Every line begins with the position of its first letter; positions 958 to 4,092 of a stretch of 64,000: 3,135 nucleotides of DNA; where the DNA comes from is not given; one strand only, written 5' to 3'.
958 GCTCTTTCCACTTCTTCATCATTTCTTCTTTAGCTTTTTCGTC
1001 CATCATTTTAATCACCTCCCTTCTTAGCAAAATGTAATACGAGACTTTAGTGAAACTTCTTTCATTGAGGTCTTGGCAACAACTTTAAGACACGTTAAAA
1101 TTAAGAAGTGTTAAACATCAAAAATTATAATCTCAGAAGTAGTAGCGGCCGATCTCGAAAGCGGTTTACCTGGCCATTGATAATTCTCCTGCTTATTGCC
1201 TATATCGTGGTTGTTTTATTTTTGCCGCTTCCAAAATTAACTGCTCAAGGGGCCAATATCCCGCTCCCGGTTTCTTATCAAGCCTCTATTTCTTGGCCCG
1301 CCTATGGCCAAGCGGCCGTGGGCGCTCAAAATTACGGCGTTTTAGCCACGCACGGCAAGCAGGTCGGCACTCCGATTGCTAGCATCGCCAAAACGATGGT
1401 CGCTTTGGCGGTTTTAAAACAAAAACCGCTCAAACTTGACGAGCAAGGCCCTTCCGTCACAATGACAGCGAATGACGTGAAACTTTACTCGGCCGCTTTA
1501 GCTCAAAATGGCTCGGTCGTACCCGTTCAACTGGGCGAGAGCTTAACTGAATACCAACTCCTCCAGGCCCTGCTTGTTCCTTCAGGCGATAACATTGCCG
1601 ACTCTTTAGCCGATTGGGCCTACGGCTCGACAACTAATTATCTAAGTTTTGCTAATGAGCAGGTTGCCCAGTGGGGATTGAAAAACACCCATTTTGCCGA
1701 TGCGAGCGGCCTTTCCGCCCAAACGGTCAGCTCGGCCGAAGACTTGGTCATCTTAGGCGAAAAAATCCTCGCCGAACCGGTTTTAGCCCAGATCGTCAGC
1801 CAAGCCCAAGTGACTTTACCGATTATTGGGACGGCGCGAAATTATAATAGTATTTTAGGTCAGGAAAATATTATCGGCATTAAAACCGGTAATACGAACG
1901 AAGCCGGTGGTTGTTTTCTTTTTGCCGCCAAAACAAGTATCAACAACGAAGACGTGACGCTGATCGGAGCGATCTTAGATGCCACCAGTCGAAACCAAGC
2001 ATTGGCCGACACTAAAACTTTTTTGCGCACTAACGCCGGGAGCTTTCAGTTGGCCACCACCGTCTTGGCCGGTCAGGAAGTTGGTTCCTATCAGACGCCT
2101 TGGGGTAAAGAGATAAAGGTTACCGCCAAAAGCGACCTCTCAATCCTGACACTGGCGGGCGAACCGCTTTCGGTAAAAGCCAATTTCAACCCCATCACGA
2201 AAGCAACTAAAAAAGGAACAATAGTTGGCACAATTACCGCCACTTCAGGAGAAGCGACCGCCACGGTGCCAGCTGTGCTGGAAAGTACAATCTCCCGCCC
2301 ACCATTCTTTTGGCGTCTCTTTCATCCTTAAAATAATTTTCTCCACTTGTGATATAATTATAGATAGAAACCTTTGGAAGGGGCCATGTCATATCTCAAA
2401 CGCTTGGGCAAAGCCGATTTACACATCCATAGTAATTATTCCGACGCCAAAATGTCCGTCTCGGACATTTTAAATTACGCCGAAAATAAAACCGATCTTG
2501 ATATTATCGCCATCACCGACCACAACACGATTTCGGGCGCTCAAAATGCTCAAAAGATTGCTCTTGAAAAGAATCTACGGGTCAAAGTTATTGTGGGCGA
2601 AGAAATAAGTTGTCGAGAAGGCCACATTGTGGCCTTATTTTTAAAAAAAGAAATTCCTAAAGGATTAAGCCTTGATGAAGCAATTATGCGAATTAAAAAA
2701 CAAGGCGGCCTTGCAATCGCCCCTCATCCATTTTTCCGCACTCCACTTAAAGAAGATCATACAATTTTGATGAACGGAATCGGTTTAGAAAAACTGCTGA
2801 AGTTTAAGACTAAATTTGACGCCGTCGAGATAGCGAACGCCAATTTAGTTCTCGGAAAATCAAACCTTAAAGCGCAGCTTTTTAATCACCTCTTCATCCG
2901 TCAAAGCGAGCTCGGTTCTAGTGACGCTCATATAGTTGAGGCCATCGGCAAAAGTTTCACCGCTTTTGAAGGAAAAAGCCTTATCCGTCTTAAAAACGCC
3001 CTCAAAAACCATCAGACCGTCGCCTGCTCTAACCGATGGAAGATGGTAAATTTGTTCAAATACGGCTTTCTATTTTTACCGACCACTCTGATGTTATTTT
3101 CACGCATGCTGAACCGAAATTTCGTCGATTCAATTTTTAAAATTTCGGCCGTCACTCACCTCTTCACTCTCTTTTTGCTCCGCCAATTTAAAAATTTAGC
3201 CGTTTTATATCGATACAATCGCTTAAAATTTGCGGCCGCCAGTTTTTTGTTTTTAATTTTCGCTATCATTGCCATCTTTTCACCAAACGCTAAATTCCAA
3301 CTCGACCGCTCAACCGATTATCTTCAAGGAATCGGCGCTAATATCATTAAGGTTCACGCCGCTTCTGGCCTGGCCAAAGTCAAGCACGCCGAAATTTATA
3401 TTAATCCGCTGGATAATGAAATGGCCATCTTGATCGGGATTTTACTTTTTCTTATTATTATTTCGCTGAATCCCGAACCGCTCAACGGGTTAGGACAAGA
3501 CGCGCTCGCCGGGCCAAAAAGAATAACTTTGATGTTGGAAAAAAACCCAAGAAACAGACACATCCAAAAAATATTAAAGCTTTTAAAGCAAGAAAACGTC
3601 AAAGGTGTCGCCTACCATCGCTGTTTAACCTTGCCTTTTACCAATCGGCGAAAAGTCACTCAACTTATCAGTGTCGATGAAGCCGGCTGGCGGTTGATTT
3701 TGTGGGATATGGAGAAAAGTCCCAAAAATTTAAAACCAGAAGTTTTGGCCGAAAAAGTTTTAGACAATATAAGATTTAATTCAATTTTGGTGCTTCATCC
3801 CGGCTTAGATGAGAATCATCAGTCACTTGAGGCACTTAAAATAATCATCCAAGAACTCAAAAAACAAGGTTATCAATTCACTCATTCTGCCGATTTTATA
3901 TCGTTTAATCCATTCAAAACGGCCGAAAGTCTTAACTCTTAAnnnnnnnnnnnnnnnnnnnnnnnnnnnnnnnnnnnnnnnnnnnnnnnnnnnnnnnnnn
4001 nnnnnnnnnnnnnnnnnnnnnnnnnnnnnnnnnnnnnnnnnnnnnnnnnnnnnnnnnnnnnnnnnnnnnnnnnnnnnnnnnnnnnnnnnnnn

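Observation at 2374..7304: Glycoconjugate locus: GT4-LmbE fusion, second GT4, DedA and a PHP-phosphoesterase membrane protein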

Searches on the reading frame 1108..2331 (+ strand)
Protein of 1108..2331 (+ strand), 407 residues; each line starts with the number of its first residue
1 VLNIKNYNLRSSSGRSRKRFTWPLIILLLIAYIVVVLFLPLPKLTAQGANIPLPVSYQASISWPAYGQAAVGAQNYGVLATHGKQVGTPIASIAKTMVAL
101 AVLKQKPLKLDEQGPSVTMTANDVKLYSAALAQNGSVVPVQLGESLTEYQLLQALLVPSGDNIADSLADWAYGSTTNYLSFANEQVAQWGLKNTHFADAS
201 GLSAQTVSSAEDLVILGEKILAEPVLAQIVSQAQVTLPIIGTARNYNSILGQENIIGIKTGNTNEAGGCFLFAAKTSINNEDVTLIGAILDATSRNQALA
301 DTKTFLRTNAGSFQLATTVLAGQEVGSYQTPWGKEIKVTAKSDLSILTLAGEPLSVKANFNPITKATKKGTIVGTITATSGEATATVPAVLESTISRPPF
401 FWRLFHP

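Call 3: search_protein_families(library=pfam, proteins=[window:1108-2331:+], max_evalue=0.01)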
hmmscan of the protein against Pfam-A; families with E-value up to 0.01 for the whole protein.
window:1108-2331:+ (407 aa): 3 families
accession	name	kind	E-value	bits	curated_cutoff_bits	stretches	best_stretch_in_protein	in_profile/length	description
PF00768.25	Peptidase_S11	-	1.8e-29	103.4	27.6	1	77-292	24-237/239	D-alanyl-D-alanine carboxypeptidase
PF07943.18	PBP5_C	-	0.00089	19.8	21.2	1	314-395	2-89/91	Penicillin-binding protein 5, C-terminal domain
PF13354.11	Beta-lactamase2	-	0.0064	16.3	22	1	84-227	17-153/214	Beta-lactamase enzyme family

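Call 4: search_protein_families(library=ncbifam, proteins=[window:1108-2331:+], max_evalue=0.01)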
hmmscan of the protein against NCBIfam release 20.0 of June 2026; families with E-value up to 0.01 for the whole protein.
window:1108-2331:+ (407 aa): 8 families
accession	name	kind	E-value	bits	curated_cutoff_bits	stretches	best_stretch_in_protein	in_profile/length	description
NF008668.0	PRK11669.1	equivalog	6e-21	74.9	294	1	77-303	55-274/316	D-alanyl-D-alanine endopeptidase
NF008489.0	PRK11397.1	equivalog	1.4e-18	66.8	610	1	131-345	102-317/389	serine-type D-Ala-D-Ala carboxypeptidase DacD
NF008059.0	PRK10793.1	equivalog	4.6e-17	61.8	694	1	78-392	59-378/403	D-alanyl-D-alanine carboxypeptidase DacA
NF038273.1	strep_PBP3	exception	1.4e-16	60.6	490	1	71-380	34-367/407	D-alanyl-D-alanine carboxypeptidase PBP3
NF007445.0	PRK10001.1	equivalog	5.6e-13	48.4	765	1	91-404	65-383/400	serine-type D-Ala-D-Ala carboxypeptidase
NF038258.2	PBP4_Staph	exception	2.1e-06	26.9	500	1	87-208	62-180/366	penicillin-binding protein PBP4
NF000471.1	vanY_of_D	exception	1.4e-05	24.5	625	1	131-293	155-336/354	transpeptidase-like D-Ala-D-Ala carboxypeptidase VanY-D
NF033103.1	bla_class_A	equivalog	0.0049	16.1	200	1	81-169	27-109/257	class A beta-lactamase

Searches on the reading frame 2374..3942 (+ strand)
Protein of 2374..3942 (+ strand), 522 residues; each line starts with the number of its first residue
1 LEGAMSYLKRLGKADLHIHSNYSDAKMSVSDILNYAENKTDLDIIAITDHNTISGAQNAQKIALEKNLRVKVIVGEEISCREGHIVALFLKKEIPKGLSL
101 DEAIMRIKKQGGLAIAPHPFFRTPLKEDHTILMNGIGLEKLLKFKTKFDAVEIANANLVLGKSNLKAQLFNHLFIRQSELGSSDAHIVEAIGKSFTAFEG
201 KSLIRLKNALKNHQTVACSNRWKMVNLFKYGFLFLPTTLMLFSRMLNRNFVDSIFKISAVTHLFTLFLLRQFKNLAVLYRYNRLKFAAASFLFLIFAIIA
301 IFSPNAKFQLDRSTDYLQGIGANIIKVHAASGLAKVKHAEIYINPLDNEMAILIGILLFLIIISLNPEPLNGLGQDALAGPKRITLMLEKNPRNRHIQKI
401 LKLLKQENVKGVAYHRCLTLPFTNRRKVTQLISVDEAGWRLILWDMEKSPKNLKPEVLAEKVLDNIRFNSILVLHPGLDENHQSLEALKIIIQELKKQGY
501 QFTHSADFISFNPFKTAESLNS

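Call 3: search_protein_families(library=pfam, proteins=[window:2374-3942:+], max_evalue=0.01)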
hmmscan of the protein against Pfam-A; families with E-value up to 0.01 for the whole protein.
window:2374-3942:+ (522 aa): 2 families
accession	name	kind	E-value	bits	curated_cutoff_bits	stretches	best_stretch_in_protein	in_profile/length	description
PF02811.25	PHP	-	1.4e-09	38.9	26.4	1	15-92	1-71/164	PHP domain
PF13263.12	PHP_C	-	0.0002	21.3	21.3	1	180-202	19-41/56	PHP-associated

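Call 4: search_protein_families(library=ncbifam, proteins=[window:2374-3942:+], max_evalue=0.01)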
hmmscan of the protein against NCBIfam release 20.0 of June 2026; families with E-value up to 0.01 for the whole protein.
window:2374-3942:+ (522 aa): 18 families
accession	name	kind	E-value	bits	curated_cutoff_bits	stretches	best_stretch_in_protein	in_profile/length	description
NF038032.1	CehA_McbA_metalo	domain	6.1e-21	75.1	80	1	13-173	4-163/315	CehA/McbA family metallohydrolase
NF047791.1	RNaseRnm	equivalog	2.2e-12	46.8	375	1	14-93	3-85/275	RNase RNM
TIGR02764.1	spore_ybaN_pdaB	equivalog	1.3e-11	44.7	237.4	1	433-505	115-187/191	polysaccharide deacetylase family sporulation protein PdaB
NF041577.1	nside_bi_sphtase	equivalog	2.6e-11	43.2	400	1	13-81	3-68/276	3',5'-nucleoside bisphosphate phosphatase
NF045780.1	TrlF_fam_ATP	equivalog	1.6e-10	40.4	350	1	13-108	7-115/944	TrlF family AAA-like ATPase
NF045781.1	Spaf1101_AAA_ATP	equivalog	5.4e-08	31.7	475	1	39-111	103-184/836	Spaf_1101 family AAA-like ATPase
NF041661.1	Cycl_ph_dihydrol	equivalog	1.5e-05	24.5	500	1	15-81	1-64/259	phosphoribosyl 1,2-cyclic phosphate 1,2-diphosphodiesterase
NF004981.0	PRK06361.1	equivalog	4.2e-05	23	117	1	14-79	2-72/217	histidinol phosphate phosphatase domain-containing protein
TIGR02884.1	spore_pdaA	equivalog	0.00013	21.8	298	1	437-504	156-219/224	delta-lactam-biosynthetic de-N-acetylase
TIGR02873.1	spore_ylxY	hypoth_equivalog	0.00014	21.2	391.5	1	434-504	195-262/268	probable sporulation protein, polysaccharide deacetylase family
NF007079.0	PRK09532.1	equivalog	0.0002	19.7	1525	1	15-84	5-73/876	DNA polymerase III subunit alpha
NF006375.0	PRK08609.1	equivalog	0.00021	20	426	1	13-52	336-374/571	DNA polymerase/3'-5' exonuclease PolX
NF004225.0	PRK05672.1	subfamily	0.00031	18.9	939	1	14-88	7-85/1047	error-prone DNA polymerase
NF006251.0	PRK08392.1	equivalog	0.00069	19.2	212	1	14-53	2-40/216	hypothetical protein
NF045822.1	PgAcgDacpgdA2_Bac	equivalog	0.00095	18.6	400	1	444-504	199-257/274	peptidoglycan-N-acetylglucosamine deacetylase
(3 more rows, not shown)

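Call 28: find_homologous_proteins(query=window:2374-3942:+, max_evalue=0.00001)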
Query window:2374-3942:+ (522 aa): 88 proteins with E <= 0.00001 among 8000 candidates.
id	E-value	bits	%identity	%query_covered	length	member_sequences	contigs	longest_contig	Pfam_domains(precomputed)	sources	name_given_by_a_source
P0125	0.0e+0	1136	100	99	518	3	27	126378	PF02811.27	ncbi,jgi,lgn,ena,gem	ncbi:MAG: PHP domain-containing protein [Patescibacteria group bacterium]|jgi:hypothetical protein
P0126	1.9e-81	292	58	46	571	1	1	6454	PF13263.13,PF10111.15,PF13506.14,PF13641.13,PF02811.27,PF00535.33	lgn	-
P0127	4.3e-78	281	56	45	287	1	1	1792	PF13263.13,PF02811.27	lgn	-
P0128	5.6e-74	268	55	45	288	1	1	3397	PF13263.13,PF02811.27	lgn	-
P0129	1.8e-73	266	56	45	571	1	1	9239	PF13263.13,PF10111.15,PF13641.13,PF02811.27,PF00535.33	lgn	-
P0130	2.7e-69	252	50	45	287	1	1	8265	PF13263.13,PF02811.27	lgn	-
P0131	2.2e-68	249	52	44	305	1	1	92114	PF13263.13,PF02811.27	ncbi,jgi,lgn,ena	ncbi:MAG: PHP-associated domain-containing protein [Patescibacteria group bacterium]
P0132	3.2e-64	236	50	45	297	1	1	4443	PF13263.13,PF02811.27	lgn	-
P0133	2.8e-63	232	48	45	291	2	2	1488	PF13263.13,PF02811.27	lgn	-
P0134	7.0e-63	231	47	45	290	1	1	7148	PF13263.13,PF02811.27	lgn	-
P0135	6.0e-62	228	48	46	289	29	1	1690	PF13263.13,PF02811.27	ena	-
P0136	2.5e-58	216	45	44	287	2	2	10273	PF13263.13,PF02811.27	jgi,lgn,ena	-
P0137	6.1e-58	215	46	45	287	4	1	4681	PF13263.13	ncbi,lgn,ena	-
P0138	6.3e-39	152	36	51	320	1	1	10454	PF13263.13,PF02811.27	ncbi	-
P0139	1.9e-38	151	41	43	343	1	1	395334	PF13263.13,PF02811.27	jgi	jgi:predicted metal-dependent phosphoesterase TrpH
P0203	7.4e-13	66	43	23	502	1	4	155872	PF02811.27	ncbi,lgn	-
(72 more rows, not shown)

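Call 29: find_encoding_contigs(protein=P0131, flank=6000, max_places=2)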
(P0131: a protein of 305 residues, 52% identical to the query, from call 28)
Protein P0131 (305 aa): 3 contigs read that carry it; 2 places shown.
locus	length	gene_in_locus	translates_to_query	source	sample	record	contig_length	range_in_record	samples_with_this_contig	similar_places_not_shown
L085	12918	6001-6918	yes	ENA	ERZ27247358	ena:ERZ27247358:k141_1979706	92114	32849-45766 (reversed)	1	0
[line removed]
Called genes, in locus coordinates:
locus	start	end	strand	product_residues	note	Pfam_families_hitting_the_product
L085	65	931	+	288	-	PF01435:Peptidase_M48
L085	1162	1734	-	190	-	PF00753:Lactamase_B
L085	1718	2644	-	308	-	PF01368:DHH, PF02833:DHHA2 (weak)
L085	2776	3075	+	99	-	PF01371:Trp_repressor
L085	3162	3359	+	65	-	-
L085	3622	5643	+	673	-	PF22745:Nlig-Ia, PF01653:DNA_ligase_aden, PF03120:OB_DNA_ligase, PF03119:DNA_ligase_ZBD (weak), PF14520:HHH_5 (faint), PF12826:HHH_2, PF00533:BRCT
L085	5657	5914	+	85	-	-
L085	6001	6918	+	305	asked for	PF02811:PHP, PF13263:PHP_C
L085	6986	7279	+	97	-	PF02686:GatC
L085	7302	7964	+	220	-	-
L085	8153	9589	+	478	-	PF01425:Amidase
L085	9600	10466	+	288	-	PF00160:Pro_isomerase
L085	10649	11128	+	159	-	-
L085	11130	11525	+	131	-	-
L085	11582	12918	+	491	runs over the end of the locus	PF02934:GatB_N, PF02637:GatB_Yqey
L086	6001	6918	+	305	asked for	PF02811:PHP, PF13263:PHP_C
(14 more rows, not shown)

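Call 30: find_encoding_contigs(protein=P0129, flank=6000, max_places=2)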
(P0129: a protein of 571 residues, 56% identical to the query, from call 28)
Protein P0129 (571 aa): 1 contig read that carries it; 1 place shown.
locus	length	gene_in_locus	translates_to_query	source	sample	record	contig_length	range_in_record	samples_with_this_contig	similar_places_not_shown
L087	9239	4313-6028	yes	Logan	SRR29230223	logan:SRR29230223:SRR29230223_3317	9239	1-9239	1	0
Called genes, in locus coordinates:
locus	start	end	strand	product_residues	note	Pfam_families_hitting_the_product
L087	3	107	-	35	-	?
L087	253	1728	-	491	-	PF01743:PolyA_pol, PF12627:PolyA_pol_RNAbd, PF01966:HD (weak), PF13735:tRNA_NucTran2_2 (weak)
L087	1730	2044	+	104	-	PF02687:FtsX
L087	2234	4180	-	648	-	PF06739:SBBP (faint)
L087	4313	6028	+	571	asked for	PF02811:PHP, PF13263:PHP_C (weak), PF13641:Glyco_tranf_2_3, PF00535:Glycos_transf_2, PF10111:Glyco_tranf_2_2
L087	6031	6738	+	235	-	PF01522:Polysacc_deac_1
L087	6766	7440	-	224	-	PF13518:HTH_28 (faint), PF12728:HTH_17 (faint)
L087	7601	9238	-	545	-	?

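Call 31: find_encoding_contigs(protein=P0203, flank=6000, max_places=2)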
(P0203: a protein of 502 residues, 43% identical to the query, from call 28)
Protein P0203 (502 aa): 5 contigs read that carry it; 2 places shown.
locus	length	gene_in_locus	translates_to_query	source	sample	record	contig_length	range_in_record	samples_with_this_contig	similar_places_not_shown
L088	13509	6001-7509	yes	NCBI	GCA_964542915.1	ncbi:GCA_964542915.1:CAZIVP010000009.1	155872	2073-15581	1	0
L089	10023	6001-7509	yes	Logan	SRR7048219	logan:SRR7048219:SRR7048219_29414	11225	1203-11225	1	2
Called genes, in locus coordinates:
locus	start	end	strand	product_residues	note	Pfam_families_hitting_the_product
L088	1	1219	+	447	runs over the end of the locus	PF02321:OEP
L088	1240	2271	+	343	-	PF00364:Biotin_lipoyl (faint), PF25917:BSH_RND, PF25919:BSH_CusB (weak), PF25973:BSH_CzcB (weak), PF25989:YknX_C (weak)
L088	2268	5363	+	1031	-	PF00873:ACR_tran, PF02355:SecD_SecF_C (weak), PF03176:MMPL (weak), PF02355:SecD_SecF_C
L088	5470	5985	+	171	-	PF01322:Cytochrom_C_2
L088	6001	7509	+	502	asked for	PF02811:PHP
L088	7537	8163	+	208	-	PF00440:TetR_N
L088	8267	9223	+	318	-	PF00890:FAD_binding_2 (faint), PF01266:DAO (faint), PF01946:Thi4 (faint), PF03486:HI0933_like (faint), PF07992:Pyr_redox_2, PF12831:FAD_oxidored (weak), PF13738:Pyr_redox_3, PF00070:Pyr_redox (weak), +2 more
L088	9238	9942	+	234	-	-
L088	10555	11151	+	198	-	PF12158:DUF3592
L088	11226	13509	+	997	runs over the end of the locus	PF00929:RNase_T, PF00270:DEAD, PF04851:ResIII (faint), PF06733:DEAD_2 (faint), PF13307:Helicase_C_2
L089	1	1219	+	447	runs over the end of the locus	PF02321:OEP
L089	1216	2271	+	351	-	PF00364:Biotin_lipoyl (faint), PF25917:BSH_RND, PF25919:BSH_CusB (weak), PF25973:BSH_CzcB (weak), PF25989:YknX_C (weak)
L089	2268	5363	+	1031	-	PF00873:ACR_tran, PF02355:SecD_SecF_C (weak), PF03176:MMPL (weak), PF02355:SecD_SecF_C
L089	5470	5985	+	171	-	PF01322:Cytochrom_C_2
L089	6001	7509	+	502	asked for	PF02811:PHP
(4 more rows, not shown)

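Call 58: search_protein_families(library=ncbifam, proteins=[P0129, L087:6031-6738:+], max_evalue=0.00001)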
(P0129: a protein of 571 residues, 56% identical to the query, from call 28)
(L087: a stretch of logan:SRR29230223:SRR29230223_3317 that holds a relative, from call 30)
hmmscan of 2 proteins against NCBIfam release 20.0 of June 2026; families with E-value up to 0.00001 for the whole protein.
P0129 (571 aa): 25 families
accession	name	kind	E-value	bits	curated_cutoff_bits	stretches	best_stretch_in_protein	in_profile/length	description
TIGR04283.1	glyco_like_mftF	equivalog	8.8e-25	87.6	182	1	272-476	1-193/221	TIGR04283 family arsenosugar biosynthesis glycosyltransferase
NF041875.1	EPS_EpsD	equivalog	2.2e-24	86.5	370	1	272-470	1-209/325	exopolysaccharide biosynthesis glycosyltransferase EpsD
NF038302.1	EPS_HpsE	equivalog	4.4e-21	75.2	300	1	270-382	1-122/307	hormogonium polysaccharide biosynthesis glycosyltransferase HpsE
TIGR03965.1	mycofact_glyco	equivalog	1.7e-18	66.8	280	1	267-456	71-268/467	mycofactocin biosynthesis glycosyltransferase MftF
NF038032.1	CehA_McbA_metalo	domain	2.7e-17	63.2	80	1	9-182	4-179/315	CehA/McbA family metallohydrolase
NF007482.0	PRK10073.1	equivalog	1.5e-15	57.1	423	1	269-360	5-100/334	glycosyltransferase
TIGR03469.1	HpnB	hypoth_equivalog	2.6e-14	53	379.25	1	270-331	44-105/386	hopene-associated glycosyltransferase HpnB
TIGR03937.1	PgaC_IcaA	equivalog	1.8e-13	50.2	422.3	1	264-388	39-168/407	poly-beta-1,6-N-acetyl-D-glucosamine synthase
NF010496.0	PRK13915.1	equivalog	4.7e-13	48.9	262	1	262-357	25-128/307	glucosyl-3-phosphoglycerate synthase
NF041391.1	DPhHxTase_Halo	equivalog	8.6e-13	47.8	375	1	278-373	3-96/213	dolichyl-phosphate hexose transferase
NF047791.1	RNaseRnm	equivalog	1.7e-12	47.2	375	1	10-91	3-87/275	RNase RNM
TIGR03111.1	glyc2_xrt_Gpos1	hypoth_equivalog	4.4e-12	45.5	363.95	1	271-429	50-214/439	TIGR03111 family XrtG-associated glycosyltransferase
TIGR04182.1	glyco_TIGR04182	equivalog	1.1e-11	44.6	325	1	272-362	2-89/293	S-layer glycoprotein N-glycosyltransferase AglJ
NF041577.1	nside_bi_sphtase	equivalog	4.3e-11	42.5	400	1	9-88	3-83/276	3',5'-nucleoside bisphosphate phosphatase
NF041394.1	GtaseAglG_Halo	equivalog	7.4e-10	38.6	440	1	270-444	1-184/304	glucosyl-dolichyl phosphate glucuronosyltransferase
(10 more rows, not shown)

L087:6031-6738:+ (235 aa): 8 families
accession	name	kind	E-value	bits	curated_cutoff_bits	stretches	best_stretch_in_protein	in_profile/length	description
NF045821.1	PgAcgDacpgdA1_Bac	equivalog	6.4e-37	126.9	400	1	38-233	85-276/282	peptidoglycan-N-acetylglucosamine deacetylase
TIGR02764.1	spore_ybaN_pdaB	equivalog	6.8e-37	127.1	237.4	1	38-232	3-191/191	polysaccharide deacetylase family sporulation protein PdaB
NF045820.1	PgAcgDacpgdA_Strep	equivalog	1.6e-30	106.4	800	1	36-234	263-450/463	peptidoglycan-N-acetylglucosamine deacetylase PgdA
TIGR02884.1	spore_pdaA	equivalog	1.5e-27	96.7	298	1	35-231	31-223/224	delta-lactam-biosynthetic de-N-acetylase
TIGR04243.1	nodulat_NodB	equivalog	2e-26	92.7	240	1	42-227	3-195/197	chitooligosaccharide deacetylase NodB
TIGR02873.1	spore_ylxY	hypoth_equivalog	1.5e-22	80.2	391.5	1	38-233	82-268/268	probable sporulation protein, polysaccharide deacetylase family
NF045822.1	PgAcgDacpgdA2_Bac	equivalog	5.9e-22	78.3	400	1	35-141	64-169/274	peptidoglycan-N-acetylglucosamine deacetylase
TIGR03006.1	pepcterm_polyde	equivalog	2.3e-12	46.6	276.2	1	56-141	36-121/272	XrtA system polysaccharide deacetylase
